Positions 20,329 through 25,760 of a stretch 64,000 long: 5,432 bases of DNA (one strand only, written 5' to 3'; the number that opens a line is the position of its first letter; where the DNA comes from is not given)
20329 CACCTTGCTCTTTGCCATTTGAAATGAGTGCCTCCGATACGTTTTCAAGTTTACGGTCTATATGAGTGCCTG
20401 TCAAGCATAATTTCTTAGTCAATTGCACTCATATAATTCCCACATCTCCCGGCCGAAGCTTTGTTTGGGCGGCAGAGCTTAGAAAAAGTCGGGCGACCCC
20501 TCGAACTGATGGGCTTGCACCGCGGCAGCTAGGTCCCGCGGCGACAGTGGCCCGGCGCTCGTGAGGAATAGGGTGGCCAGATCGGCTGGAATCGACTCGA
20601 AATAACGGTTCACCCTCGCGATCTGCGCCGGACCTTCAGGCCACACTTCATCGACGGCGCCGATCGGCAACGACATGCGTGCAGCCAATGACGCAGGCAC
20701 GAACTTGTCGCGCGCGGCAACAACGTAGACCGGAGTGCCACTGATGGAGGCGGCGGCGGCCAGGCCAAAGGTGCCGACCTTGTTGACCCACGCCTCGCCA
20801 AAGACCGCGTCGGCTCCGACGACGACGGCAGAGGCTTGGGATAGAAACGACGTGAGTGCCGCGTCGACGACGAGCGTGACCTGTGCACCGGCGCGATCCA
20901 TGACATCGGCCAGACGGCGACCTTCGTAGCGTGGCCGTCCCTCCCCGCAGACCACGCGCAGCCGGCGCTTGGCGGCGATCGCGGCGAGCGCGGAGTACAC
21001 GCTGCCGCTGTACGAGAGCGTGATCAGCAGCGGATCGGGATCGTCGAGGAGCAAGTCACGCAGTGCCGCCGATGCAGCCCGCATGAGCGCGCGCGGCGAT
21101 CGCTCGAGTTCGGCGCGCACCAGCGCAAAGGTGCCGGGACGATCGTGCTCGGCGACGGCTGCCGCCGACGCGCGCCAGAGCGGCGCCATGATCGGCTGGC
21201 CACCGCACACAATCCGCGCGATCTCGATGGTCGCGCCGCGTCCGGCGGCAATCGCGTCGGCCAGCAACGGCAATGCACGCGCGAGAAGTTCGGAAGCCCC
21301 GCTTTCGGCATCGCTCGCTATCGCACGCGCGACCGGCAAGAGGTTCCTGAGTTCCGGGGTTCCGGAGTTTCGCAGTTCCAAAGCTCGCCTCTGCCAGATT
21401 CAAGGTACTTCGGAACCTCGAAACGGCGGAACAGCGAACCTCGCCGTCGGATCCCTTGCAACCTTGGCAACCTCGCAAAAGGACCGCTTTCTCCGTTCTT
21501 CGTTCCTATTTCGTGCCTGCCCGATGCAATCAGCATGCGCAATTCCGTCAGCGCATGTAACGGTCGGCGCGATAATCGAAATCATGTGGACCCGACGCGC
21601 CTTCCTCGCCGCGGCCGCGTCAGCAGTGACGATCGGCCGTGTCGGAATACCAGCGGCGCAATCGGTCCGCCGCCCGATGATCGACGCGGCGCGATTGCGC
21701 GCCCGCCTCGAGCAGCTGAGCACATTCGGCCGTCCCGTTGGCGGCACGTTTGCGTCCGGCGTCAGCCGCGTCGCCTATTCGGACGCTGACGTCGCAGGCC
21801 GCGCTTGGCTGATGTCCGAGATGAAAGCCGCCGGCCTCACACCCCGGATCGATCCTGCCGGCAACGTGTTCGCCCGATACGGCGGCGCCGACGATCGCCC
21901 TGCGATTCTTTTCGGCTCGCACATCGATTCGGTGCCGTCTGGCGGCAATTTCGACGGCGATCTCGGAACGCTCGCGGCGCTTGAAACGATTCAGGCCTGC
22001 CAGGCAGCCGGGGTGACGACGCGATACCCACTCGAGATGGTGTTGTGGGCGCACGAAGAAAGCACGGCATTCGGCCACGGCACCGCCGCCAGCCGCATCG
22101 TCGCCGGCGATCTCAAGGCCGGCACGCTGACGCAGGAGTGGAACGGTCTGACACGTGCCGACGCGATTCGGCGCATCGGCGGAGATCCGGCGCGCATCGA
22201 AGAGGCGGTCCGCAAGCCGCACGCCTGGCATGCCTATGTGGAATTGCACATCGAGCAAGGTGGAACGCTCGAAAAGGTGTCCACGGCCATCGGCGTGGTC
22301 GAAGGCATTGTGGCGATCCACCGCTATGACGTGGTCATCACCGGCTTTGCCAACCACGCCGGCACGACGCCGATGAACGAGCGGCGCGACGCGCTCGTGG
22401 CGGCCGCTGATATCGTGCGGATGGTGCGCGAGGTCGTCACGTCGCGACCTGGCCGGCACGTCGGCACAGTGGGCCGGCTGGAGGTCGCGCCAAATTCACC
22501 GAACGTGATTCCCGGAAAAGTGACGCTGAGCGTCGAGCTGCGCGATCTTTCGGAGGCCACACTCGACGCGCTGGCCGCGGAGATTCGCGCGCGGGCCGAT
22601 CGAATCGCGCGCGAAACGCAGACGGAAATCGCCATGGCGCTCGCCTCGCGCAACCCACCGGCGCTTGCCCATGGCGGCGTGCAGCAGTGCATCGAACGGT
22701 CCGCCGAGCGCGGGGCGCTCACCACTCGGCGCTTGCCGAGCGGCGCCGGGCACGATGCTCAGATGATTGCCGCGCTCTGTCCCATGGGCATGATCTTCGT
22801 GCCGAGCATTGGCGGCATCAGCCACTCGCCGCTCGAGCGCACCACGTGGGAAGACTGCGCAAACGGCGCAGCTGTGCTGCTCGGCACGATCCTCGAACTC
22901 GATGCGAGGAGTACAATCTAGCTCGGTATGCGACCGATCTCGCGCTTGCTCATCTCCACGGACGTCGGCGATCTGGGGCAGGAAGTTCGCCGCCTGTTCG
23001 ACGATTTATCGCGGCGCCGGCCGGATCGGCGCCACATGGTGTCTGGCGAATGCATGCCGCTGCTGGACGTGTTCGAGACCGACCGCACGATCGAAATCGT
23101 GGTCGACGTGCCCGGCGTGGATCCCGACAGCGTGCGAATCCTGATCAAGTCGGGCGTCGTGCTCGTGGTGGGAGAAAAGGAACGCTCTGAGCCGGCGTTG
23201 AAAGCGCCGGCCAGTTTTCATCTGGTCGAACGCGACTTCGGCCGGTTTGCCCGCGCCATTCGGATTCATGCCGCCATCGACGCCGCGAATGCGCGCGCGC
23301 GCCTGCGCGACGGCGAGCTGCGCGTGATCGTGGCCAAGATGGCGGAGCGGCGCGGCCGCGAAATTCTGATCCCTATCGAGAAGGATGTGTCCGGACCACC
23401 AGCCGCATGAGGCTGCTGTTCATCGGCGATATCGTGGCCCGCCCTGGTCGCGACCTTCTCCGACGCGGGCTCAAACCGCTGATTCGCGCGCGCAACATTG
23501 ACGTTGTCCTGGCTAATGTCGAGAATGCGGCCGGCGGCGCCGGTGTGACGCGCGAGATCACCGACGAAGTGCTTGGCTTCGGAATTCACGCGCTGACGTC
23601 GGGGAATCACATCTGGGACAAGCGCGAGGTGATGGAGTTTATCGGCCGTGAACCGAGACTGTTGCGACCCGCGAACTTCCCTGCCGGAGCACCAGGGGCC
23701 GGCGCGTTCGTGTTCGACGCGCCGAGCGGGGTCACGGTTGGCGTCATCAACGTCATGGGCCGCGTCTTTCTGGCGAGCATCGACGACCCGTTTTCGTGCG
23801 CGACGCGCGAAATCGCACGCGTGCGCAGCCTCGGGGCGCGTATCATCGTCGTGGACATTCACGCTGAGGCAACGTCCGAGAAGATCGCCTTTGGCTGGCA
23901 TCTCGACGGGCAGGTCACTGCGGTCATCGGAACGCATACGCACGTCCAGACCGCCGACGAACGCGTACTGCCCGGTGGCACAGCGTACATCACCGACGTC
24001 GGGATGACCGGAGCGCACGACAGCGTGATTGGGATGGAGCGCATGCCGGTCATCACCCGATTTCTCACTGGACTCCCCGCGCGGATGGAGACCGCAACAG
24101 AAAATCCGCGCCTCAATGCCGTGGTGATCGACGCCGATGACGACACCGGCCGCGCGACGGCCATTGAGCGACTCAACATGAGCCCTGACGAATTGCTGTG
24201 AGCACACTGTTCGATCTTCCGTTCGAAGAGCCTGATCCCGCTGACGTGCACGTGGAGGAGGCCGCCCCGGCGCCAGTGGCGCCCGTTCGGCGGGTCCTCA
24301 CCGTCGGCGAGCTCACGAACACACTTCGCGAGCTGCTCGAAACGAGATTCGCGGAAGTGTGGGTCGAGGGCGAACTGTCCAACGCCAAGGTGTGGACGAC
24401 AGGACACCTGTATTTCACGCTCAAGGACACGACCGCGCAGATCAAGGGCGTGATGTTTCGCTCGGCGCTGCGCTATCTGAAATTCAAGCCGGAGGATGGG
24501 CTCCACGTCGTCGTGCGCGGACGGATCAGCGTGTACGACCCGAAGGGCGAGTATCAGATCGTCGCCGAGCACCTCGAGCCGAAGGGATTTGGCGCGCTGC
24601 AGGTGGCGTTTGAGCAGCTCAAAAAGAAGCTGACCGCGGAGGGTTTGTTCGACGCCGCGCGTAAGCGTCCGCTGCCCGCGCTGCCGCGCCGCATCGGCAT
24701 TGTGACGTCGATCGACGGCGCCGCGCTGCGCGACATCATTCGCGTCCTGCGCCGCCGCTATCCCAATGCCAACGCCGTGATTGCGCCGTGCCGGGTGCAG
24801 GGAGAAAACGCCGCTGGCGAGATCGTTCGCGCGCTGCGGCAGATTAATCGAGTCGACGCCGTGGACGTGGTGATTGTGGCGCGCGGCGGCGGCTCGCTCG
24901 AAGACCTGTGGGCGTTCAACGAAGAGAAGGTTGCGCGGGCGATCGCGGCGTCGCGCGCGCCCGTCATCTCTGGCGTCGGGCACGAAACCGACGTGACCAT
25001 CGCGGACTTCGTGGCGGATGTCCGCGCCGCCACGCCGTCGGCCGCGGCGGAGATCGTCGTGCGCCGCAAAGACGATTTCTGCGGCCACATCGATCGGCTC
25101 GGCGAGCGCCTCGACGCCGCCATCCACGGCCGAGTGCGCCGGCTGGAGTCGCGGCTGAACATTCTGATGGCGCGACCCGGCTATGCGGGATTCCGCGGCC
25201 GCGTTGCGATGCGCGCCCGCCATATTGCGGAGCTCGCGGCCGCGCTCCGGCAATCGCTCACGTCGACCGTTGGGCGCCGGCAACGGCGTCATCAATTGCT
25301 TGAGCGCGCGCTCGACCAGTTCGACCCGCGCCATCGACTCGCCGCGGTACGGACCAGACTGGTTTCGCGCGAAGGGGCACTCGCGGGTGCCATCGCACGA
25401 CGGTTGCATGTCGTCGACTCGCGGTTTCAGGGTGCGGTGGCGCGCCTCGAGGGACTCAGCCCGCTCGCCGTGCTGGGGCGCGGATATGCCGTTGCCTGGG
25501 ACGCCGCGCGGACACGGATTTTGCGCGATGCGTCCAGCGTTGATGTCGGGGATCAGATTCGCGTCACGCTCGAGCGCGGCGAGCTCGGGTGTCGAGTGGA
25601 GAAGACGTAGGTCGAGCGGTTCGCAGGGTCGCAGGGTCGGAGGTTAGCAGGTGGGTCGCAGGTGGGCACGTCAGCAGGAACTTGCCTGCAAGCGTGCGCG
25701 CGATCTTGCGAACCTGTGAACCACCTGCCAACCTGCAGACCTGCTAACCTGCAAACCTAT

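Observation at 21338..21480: Spacer-specific word arrays: tandem 5-8-nt words on one arm and their reverse complements on the other, in nearly every intergenic region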

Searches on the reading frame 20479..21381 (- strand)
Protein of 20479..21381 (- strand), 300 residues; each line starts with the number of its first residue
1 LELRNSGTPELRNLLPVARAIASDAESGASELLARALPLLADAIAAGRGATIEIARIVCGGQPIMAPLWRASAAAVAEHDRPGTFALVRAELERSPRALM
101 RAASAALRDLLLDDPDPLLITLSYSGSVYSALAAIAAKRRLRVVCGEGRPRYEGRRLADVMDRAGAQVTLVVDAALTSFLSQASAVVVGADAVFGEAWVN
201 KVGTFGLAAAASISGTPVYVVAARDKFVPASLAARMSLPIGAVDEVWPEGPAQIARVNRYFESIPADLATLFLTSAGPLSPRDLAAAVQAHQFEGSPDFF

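Call 17: search_protein_families(library=pfam, proteins=[window:20479-21381:-])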
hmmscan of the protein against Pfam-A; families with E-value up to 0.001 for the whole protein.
window:20479-21381:- (300 aa): 1 family
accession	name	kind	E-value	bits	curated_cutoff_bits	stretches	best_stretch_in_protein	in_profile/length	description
PF01008.23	IF-2B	-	9.8e-29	100.9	22.4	1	118-281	109-280/280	Initiation factor 2 subunit family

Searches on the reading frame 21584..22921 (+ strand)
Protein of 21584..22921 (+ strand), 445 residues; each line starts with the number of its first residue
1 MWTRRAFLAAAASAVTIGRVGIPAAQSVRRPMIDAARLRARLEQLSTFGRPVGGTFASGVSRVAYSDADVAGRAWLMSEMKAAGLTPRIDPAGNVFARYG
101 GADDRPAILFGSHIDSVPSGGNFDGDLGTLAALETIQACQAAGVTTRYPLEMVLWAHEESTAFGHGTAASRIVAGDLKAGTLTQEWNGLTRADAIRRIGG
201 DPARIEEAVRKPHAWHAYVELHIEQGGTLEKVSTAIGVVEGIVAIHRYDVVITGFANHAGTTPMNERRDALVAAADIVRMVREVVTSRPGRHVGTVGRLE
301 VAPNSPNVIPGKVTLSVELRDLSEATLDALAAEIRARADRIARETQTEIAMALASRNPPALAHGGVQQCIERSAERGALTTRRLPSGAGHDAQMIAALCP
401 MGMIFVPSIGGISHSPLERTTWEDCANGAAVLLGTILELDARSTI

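Call 17: search_protein_families(library=pfam, proteins=[window:21584-22921:+])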
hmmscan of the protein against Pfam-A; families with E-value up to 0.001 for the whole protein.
window:21584-22921:+ (445 aa): 4 families
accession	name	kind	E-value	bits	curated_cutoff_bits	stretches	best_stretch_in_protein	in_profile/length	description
PF01546.33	Peptidase_M20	-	6.7e-21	75.6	24.6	1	109-437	1-205/206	Peptidase family M20/M25/M40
PF07687.19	M20_dimer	-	4.6e-06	27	21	1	246-344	7-105/107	Peptidase dimerisation domain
PF04389.22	Peptidase_M28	-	1.2e-05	25.6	21.3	1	94-164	1-72/193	Peptidase family M28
PF21848.1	DUF6907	-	0.00043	21.2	26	0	283-346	43-111/116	Domain of unknown function (DUF6907)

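Call 59: find_homologous_proteins(query=window:21584-22921:+, max_evalue=1e-60)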
Query window:21584-22921:+ (445 aa): 7993 proteins with E <= 1e-60 among 8000 candidates; the best 120 are listed.
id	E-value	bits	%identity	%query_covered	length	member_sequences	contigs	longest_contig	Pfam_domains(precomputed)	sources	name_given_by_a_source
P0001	5.9e-287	969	100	100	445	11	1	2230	PF01546.34,PF04389.23,PF07687.20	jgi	jgi:beta-ureidopropionase / N-carbamoyl-L-amino-acid hydrolase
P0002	5.0e-224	762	79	100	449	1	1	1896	PF01546.34,PF07687.20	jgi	jgi:N-carbamoyl-L-amino-acid hydrolase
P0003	3.7e-223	759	81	95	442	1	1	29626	PF01546.34,PF07687.20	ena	-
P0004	4.4e-221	752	76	100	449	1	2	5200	PF01546.34,PF04389.23,PF07687.20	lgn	-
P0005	5.2e-219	745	79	95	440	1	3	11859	PF01546.34,PF04389.23,PF07687.20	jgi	jgi:N-carbamoyl-L-amino-acid hydrolase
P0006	7.2e-219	745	79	95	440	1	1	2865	PF01546.34,PF04389.23,PF07687.20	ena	-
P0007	1.9e-218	744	78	100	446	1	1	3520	PF01546.34,PF04389.23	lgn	-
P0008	5.3e-218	742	77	100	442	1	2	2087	PF01546.34,PF04389.23,PF07687.20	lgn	-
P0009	5.3e-217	739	76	100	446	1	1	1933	PF01546.34,PF04389.23,PF07687.20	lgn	-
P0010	2.4e-216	737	76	100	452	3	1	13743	PF01546.34,PF04389.23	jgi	jgi:N-carbamoyl-L-amino-acid hydrolase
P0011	1.9e-215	734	76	100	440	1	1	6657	PF01546.34,PF04389.23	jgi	jgi:N-carbamoyl-L-amino-acid hydrolase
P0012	2.7e-215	733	77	100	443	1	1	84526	PF01546.34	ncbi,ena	-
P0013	4.6e-215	732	76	100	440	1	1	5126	PF01546.34,PF04389.23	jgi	jgi:N-carbamoyl-L-amino-acid hydrolase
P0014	1.6e-213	727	81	93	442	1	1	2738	PF01546.34,PF04389.23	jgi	jgi:N-carbamoyl-L-amino-acid hydrolase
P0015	5.4e-213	726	78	95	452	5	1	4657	PF01546.34,PF04389.23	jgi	jgi:N-carbamoyl-L-amino-acid hydrolase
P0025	6.1e-210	716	78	95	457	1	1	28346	PF01546.34,PF07687.20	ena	-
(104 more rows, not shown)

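Call 60: find_encoding_contigs(protein=P0001, flank=2000, max_places=2)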
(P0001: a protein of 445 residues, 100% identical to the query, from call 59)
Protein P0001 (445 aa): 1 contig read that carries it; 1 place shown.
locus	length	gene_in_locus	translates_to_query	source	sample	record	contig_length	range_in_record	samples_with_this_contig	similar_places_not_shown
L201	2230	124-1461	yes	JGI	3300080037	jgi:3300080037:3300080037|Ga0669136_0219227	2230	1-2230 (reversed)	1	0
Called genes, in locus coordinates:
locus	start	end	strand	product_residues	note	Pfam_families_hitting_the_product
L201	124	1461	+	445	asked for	PF04389:Peptidase_M28 (weak), PF01546:Peptidase_M20, PF07687:M20_dimer (faint)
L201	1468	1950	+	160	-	PF00011:HSP20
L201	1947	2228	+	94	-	?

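Call 61: find_encoding_contigs(protein=P0003, flank=2000, max_places=1)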
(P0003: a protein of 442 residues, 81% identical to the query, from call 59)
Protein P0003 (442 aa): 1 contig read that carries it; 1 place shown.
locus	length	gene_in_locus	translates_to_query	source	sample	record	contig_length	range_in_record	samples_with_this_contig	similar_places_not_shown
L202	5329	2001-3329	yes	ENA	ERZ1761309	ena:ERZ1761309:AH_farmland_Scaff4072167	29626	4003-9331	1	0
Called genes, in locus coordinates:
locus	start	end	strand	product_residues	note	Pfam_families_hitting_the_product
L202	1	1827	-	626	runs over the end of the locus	PF00012:HSP70, PF14450:FtsA (faint), PF06723:MreB_Mbl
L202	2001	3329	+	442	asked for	PF01546:Peptidase_M20, PF07687:M20_dimer (weak)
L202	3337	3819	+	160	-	PF00011:HSP20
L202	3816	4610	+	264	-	PF00149:Metallophos (weak), PF13277:YmdB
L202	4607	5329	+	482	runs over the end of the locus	PF13742:tRNA_anti_2, PF01336:tRNA_anti-codon, PF02601:Exonuc_VII_L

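Call 62: find_encoding_contigs(protein=P0005, flank=2000, max_places=1)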
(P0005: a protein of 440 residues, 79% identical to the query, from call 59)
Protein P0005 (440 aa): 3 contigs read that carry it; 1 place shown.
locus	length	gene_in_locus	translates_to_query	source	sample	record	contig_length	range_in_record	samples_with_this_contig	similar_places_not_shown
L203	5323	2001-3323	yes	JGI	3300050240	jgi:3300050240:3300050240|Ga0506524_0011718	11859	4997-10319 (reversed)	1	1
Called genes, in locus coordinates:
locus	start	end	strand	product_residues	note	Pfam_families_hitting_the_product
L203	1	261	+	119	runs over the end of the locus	-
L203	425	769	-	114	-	PF04020:Phage_holin_4_2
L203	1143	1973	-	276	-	PF01008:IF-2B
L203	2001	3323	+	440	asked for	PF04389:Peptidase_M28 (faint), PF01546:Peptidase_M20, PF07687:M20_dimer (weak)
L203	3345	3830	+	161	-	PF00011:HSP20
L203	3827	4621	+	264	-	PF00149:Metallophos (weak), PF13277:YmdB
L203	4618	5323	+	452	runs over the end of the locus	PF13742:tRNA_anti_2, PF01336:tRNA_anti-codon, PF02601:Exonuc_VII_L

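Call 63: find_encoding_contigs(protein=P0012, flank=2000, max_places=1)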
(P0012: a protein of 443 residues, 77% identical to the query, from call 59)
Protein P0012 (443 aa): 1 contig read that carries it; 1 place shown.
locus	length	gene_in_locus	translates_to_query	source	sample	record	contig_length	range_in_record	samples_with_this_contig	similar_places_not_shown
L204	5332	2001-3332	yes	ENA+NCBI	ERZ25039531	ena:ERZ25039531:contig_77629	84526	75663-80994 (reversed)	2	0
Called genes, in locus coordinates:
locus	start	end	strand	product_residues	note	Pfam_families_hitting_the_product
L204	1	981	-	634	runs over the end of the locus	PF00012:HSP70, PF06723:MreB_Mbl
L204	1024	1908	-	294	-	PF01008:IF-2B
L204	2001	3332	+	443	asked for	PF01546:Peptidase_M20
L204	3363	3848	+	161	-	PF00011:HSP20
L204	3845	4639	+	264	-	PF00149:Metallophos (weak), PF13277:YmdB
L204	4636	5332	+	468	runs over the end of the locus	PF13742:tRNA_anti_2, PF01336:tRNA_anti-codon, PF02601:Exonuc_VII_L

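Call 64: find_encoding_contigs(protein=P0025, flank=2000, max_places=1)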
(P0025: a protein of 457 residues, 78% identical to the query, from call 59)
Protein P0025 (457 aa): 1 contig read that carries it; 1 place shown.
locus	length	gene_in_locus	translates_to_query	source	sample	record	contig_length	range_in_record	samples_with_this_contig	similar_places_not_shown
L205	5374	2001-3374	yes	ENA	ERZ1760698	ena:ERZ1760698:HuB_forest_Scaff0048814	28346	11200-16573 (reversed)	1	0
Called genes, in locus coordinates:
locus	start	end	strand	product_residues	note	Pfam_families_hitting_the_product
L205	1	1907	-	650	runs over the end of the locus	PF00012:HSP70, PF06723:MreB_Mbl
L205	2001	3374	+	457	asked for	PF01546:Peptidase_M20, PF07687:M20_dimer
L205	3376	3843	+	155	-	PF00011:HSP20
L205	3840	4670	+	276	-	PF00149:Metallophos, PF13277:YmdB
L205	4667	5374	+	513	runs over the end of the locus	PF13742:tRNA_anti_2, PF01336:tRNA_anti-codon, PF02601:Exonuc_VII_L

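Call 65: find_encoding_contigs(protein=P0010, flank=2000, max_places=1)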
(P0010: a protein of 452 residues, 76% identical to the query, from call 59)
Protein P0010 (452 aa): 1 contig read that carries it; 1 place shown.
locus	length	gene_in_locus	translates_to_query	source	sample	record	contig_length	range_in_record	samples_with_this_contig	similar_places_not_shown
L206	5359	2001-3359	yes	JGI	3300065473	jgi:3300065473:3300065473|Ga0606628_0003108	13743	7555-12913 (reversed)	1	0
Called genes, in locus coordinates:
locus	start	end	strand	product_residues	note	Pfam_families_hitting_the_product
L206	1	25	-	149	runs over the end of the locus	PF00011:HSP20, PF17886:ArsA_HSP20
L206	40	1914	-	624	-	PF00012:HSP70, PF14450:FtsA (faint), PF06723:MreB_Mbl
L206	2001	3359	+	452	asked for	PF04389:Peptidase_M28 (weak), PF01546:Peptidase_M20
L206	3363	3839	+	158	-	PF00011:HSP20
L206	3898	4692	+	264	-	PF13277:YmdB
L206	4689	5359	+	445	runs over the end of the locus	PF13742:tRNA_anti_2, PF01336:tRNA_anti-codon, PF02601:Exonuc_VII_L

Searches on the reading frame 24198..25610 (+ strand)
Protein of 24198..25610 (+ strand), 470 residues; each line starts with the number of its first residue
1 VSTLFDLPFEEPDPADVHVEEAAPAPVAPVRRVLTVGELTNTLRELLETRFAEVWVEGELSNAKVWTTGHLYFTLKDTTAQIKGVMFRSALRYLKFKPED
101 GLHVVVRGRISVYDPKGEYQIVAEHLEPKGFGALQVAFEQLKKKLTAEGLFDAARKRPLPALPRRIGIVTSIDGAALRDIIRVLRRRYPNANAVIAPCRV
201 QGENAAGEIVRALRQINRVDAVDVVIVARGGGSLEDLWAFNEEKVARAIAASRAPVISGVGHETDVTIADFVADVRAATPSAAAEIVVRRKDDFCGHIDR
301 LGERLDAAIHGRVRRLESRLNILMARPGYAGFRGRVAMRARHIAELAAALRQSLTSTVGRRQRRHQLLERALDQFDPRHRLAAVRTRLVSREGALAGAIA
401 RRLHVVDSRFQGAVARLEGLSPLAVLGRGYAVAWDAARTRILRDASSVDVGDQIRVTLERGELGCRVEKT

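Call 17: search_protein_families(library=pfam, proteins=[window:24198-25610:+])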
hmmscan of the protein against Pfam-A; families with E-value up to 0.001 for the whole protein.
window:24198-25610:+ (470 aa): 3 families
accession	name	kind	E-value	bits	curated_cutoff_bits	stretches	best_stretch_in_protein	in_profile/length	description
PF02601.20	Exonuc_VII_L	-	1.8e-100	336.9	35.9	1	150-465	1-314/315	Exonuclease VII, large subunit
PF13742.12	tRNA_anti_2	-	4.2e-31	107.5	27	1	34-126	1-94/95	OB-fold nucleic acid binding domain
PF01336.31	tRNA_anti-codon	-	9e-14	51.6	27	1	54-128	1-74/75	OB-fold nucleic acid binding domain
